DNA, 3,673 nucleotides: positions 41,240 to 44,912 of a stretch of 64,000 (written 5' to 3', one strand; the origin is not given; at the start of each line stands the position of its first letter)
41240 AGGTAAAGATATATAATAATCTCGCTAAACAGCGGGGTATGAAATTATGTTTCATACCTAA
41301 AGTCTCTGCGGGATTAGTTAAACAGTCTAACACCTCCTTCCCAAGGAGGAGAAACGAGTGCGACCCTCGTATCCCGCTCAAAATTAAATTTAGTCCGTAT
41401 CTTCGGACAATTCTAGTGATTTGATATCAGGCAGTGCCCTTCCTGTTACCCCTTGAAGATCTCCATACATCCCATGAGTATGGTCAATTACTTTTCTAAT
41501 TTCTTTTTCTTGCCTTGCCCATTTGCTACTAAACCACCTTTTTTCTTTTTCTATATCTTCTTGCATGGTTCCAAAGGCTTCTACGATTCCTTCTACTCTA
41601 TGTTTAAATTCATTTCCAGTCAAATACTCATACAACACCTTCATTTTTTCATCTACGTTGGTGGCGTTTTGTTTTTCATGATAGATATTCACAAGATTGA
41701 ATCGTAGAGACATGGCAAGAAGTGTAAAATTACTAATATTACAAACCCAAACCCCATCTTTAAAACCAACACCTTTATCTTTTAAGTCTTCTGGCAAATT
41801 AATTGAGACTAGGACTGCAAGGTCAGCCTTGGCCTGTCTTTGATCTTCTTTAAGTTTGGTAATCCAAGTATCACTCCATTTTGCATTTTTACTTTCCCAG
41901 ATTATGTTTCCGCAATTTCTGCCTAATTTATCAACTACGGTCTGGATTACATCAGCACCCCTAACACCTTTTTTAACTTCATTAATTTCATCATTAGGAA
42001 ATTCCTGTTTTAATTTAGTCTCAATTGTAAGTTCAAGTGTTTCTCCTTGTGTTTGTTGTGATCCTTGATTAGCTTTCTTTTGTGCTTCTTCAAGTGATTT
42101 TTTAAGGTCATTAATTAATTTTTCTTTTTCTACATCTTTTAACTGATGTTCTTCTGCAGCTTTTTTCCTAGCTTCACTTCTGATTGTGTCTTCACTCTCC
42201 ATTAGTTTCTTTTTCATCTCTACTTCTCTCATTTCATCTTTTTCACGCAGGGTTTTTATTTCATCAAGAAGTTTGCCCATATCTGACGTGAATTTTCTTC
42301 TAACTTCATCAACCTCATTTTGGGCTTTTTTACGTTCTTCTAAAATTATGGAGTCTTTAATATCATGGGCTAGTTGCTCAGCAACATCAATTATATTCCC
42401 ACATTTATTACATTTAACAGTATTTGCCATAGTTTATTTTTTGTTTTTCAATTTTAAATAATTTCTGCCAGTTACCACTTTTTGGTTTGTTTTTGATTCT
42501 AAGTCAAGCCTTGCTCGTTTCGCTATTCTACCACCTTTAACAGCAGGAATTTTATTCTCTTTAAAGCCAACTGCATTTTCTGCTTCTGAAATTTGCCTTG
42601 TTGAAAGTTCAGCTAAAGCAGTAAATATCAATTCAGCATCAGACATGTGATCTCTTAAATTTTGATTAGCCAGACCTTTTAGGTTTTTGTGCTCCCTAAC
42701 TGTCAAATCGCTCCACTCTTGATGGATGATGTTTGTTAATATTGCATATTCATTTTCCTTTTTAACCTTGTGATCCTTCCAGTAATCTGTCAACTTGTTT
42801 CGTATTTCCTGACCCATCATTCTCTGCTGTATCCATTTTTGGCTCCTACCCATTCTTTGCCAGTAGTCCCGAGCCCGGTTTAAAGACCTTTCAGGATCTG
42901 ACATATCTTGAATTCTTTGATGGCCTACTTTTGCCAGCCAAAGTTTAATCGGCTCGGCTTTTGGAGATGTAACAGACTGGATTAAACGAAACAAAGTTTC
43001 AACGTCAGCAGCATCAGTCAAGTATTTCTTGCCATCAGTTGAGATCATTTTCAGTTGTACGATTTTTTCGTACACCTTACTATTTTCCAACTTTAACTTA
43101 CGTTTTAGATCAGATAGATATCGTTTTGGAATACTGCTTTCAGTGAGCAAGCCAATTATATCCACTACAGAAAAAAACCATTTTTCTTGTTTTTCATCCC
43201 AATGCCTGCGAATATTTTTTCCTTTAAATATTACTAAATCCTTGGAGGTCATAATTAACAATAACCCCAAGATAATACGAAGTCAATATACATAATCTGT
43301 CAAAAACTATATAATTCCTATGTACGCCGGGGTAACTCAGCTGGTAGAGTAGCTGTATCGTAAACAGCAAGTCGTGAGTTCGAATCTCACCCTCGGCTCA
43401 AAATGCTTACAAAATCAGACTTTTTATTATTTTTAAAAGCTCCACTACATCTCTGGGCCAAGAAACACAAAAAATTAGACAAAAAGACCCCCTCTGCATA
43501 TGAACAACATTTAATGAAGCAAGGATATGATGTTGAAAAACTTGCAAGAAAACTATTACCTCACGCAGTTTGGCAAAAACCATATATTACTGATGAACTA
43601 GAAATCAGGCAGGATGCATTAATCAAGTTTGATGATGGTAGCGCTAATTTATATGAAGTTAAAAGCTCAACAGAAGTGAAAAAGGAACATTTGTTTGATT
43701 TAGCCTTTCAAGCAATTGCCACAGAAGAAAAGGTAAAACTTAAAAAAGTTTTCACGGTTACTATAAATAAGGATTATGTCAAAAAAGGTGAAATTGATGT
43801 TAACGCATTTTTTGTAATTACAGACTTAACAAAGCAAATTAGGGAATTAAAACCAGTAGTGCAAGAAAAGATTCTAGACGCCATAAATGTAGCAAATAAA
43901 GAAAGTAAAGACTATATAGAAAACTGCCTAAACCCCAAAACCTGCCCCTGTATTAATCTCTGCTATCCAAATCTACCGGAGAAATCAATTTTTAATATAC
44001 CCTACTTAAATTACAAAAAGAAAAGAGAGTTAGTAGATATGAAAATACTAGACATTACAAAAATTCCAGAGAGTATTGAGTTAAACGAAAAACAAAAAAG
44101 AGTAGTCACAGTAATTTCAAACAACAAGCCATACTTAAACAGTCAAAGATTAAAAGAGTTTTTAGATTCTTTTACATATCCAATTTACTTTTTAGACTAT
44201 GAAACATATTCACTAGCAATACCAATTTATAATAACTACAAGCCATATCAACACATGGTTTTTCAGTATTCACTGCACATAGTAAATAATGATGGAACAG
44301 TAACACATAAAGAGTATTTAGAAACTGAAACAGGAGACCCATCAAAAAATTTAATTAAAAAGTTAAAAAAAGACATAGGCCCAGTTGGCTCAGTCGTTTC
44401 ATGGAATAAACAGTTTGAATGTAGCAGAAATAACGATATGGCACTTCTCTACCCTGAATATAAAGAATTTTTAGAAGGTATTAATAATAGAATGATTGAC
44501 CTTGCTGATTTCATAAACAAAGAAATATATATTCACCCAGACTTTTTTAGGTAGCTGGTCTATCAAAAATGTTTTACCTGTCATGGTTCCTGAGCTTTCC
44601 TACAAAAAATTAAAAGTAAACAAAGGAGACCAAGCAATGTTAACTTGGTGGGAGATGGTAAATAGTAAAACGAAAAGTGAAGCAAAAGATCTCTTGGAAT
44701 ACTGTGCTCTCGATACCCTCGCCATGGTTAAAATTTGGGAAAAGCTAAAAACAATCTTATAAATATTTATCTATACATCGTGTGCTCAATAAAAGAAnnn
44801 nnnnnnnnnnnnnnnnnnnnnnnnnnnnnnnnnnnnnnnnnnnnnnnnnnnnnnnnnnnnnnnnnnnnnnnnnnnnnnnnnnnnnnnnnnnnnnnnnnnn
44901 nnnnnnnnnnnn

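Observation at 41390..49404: tRNA-Thr-associated nuclease-rich accessory island carrying an M-C-R cassette plus uncharacterised co-transcribed genes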

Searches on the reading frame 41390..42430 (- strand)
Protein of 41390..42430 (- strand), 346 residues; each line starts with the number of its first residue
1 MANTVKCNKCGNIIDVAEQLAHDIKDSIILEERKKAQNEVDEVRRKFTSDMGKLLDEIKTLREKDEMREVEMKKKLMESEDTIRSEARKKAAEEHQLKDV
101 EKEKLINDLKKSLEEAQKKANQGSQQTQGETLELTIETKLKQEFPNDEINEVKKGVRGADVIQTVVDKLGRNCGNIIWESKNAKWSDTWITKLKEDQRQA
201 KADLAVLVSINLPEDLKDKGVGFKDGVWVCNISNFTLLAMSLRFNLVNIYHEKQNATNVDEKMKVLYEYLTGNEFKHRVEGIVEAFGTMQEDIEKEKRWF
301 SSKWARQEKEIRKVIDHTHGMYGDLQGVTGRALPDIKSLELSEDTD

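Call 4: search_protein_families(library=pfam, proteins=[window:41390-42430:-], max_evalue=0.1)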
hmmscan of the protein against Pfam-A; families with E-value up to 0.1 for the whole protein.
window:41390-42430:- (346 aa): 2 families
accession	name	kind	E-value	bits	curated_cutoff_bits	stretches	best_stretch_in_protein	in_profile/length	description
PF09903.14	DUF2130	-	1.6e-63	214.8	26.7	1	97-342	3-253/255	Uncharacterized protein conserved in bacteria (DUF2130)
PF24749.2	DUF7695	-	0.015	15.5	25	1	1-15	3-17/58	Domain of unknown function (DUF7695)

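Call 5: search_protein_families(library=padloc, proteins=[window:41390-42430:-], max_evalue=0.1)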
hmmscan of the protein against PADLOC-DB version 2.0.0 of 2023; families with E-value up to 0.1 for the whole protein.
window:41390-42430:- (346 aa): 1 family
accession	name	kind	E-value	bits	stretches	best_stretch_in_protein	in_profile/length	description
PDLC00647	ZorA3|ZorA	-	0.009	12.5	1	34-319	357-566/780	MotA/ExbB/TolQ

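Call 6: search_protein_families(library=ncbifam, proteins=[window:41390-42430:-], max_evalue=0.1)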
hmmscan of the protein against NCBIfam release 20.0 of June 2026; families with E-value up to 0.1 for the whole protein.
window:41390-42430:- (346 aa): 3 families
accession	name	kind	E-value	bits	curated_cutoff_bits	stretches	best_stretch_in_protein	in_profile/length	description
NF005198.1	PRK06669.1-3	equivalog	0.0055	15.9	200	1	32-131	28-127/299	flagellar assembly protein FliH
TIGR00319.1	desulf_FeS4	domain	0.049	13.3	36.05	1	6-18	9-21/34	desulfoferrodoxin FeS4 iron-binding domain-containing protein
NF006084.0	PRK08230.1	equivalog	0.067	12.2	365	0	95-182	38-123/303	L(+)-tartrate dehydratase subunit alpha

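Call 7: search_protein_families(library=phrogs, proteins=[window:41390-42430:-], max_evalue=0.01)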
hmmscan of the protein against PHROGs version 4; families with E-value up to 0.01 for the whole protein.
window:41390-42430:- (346 aa): 0 families

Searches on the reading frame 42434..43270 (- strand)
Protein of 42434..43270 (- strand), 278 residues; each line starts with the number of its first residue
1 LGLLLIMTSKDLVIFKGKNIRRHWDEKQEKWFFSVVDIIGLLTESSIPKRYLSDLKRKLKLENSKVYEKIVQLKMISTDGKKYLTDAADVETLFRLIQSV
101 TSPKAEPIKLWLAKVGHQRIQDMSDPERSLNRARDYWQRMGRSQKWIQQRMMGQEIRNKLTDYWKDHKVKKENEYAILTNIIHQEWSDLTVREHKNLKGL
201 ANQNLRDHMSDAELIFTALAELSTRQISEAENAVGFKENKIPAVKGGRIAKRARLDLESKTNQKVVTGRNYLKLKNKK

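Call 4: search_protein_families(library=pfam, proteins=[window:42434-43270:-], max_evalue=0.1)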
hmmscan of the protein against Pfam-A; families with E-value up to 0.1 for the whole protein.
window:42434-43270:- (278 aa): 2 families
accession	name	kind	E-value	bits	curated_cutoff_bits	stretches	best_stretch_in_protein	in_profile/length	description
PF02498.22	Bro-N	-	7.1e-07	30.2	25.6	1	20-114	2-92/96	BRO family, N-terminal domain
PF15963.11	Myb_DNA-bind_7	-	0.014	15.6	31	1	15-73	2-63/88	Myb DNA-binding like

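Call 5: search_protein_families(library=padloc, proteins=[window:42434-43270:-], max_evalue=0.1)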
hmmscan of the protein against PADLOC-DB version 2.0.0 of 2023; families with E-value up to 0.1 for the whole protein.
window:42434-43270:- (278 aa): 2 families
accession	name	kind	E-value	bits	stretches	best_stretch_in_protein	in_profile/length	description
PDLC04920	PDC-S13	-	1.7e-115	383.3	1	7-277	1-272/286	-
PDLC04841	PDC-S04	-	3.3e-19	67.6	1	10-114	5-112/292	-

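Call 6: search_protein_families(library=ncbifam, proteins=[window:42434-43270:-], max_evalue=0.1)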
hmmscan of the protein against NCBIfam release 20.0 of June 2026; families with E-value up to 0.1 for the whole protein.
window:42434-43270:- (278 aa): 0 families

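Call 7: search_protein_families(library=phrogs, proteins=[window:42434-43270:-], max_evalue=0.01)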
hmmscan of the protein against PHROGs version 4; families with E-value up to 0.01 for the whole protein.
window:42434-43270:- (278 aa): 2 families
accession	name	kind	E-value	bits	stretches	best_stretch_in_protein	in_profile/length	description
phrog_15286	-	unknown function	4.4e-84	282.8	1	11-271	6-266/274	-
phrog_28094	-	unknown function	1.5e-10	42.1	1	214-270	1-57/66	-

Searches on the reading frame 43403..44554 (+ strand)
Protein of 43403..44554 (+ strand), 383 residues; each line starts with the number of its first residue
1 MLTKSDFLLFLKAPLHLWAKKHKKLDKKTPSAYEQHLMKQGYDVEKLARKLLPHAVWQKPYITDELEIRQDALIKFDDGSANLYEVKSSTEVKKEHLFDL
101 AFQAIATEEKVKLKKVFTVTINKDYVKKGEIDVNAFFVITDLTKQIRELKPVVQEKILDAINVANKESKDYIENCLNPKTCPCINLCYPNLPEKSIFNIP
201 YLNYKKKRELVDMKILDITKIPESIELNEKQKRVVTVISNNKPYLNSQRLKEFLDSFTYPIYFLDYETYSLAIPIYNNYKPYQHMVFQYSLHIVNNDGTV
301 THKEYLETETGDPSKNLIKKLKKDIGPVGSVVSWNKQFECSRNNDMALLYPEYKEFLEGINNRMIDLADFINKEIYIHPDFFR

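Call 4: search_protein_families(library=pfam, proteins=[window:43403-44554:+], max_evalue=0.1)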
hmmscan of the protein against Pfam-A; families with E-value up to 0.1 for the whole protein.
window:43403-44554:+ (383 aa): 1 family
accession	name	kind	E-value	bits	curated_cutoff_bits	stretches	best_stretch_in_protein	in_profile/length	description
PF11074.14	DUF2779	-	4.4e-42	143.8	23.3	1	262-381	1-121/126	Domain of unknown function(DUF2779)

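Call 5: search_protein_families(library=padloc, proteins=[window:43403-44554:+], max_evalue=0.1)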
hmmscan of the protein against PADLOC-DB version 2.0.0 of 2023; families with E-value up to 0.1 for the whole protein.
window:43403-44554:+ (383 aa): 2 families
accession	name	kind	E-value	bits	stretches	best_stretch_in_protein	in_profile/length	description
PDLC01250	Cas4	-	0.00049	18.4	1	63-149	57-144/168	"CAS-I,CAS-II,CAS-III,CAS-IV,CAS-V,CAS-VI; acquisition_associated"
PDLC01447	Cas4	-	0.0031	16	1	10-149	13-133/161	"CAS-I,CAS-II,CAS-III,CAS-IV,CAS-V,CAS-VI; acquisition_associated"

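Call 6: search_protein_families(library=ncbifam, proteins=[window:43403-44554:+], max_evalue=0.1)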
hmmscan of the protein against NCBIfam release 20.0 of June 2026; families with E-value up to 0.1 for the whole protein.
window:43403-44554:+ (383 aa): 1 family
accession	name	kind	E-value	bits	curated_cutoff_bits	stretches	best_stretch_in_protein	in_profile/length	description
NF045869.1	UU173_fam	subfamily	4.1e-09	35.9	225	1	162-373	326-543/650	UU173 family protein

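Call 7: search_protein_families(library=phrogs, proteins=[window:43403-44554:+], max_evalue=0.01)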
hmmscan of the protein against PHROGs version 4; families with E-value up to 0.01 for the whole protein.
window:43403-44554:+ (383 aa): 0 families

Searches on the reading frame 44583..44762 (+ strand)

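Call 4: search_protein_families(library=pfam, proteins=[window:44583-44762:+], max_evalue=0.1)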
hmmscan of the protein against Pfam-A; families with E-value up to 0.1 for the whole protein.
window:44583-44762:+ (59 aa): 3 families
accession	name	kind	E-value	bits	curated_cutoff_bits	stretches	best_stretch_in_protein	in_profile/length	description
PF03175.18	DNA_pol_B_2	-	0.0027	17.1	25.8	1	6-58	106-161/468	DNA polymerase type B, organellar and viral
PF13482.12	RNase_H_2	-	0.0055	17.1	22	1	13-55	122-164/165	RNase_H superfamily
PF01612.26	DNA_pol_A_exo1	-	0.0096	16.2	23.6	1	24-59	142-172/173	3'-5' exonuclease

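Call 5: search_protein_families(library=padloc, proteins=[window:44583-44762:+], max_evalue=0.1)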
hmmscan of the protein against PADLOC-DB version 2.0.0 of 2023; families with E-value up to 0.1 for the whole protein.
window:44583-44762:+ (59 aa): 0 families

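Call 6: search_protein_families(library=ncbifam, proteins=[window:44583-44762:+], max_evalue=0.1)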
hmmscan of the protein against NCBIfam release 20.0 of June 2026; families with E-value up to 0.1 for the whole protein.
window:44583-44762:+ (59 aa): 1 family
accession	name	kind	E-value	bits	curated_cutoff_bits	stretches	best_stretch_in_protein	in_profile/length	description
NF045869.1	UU173_fam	subfamily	0.011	14.7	225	1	6-58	590-647/650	UU173 family protein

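Call 7: search_protein_families(library=phrogs, proteins=[window:44583-44762:+], max_evalue=0.01)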
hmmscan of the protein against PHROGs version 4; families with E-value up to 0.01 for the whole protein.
window:44583-44762:+ (59 aa): 0 families
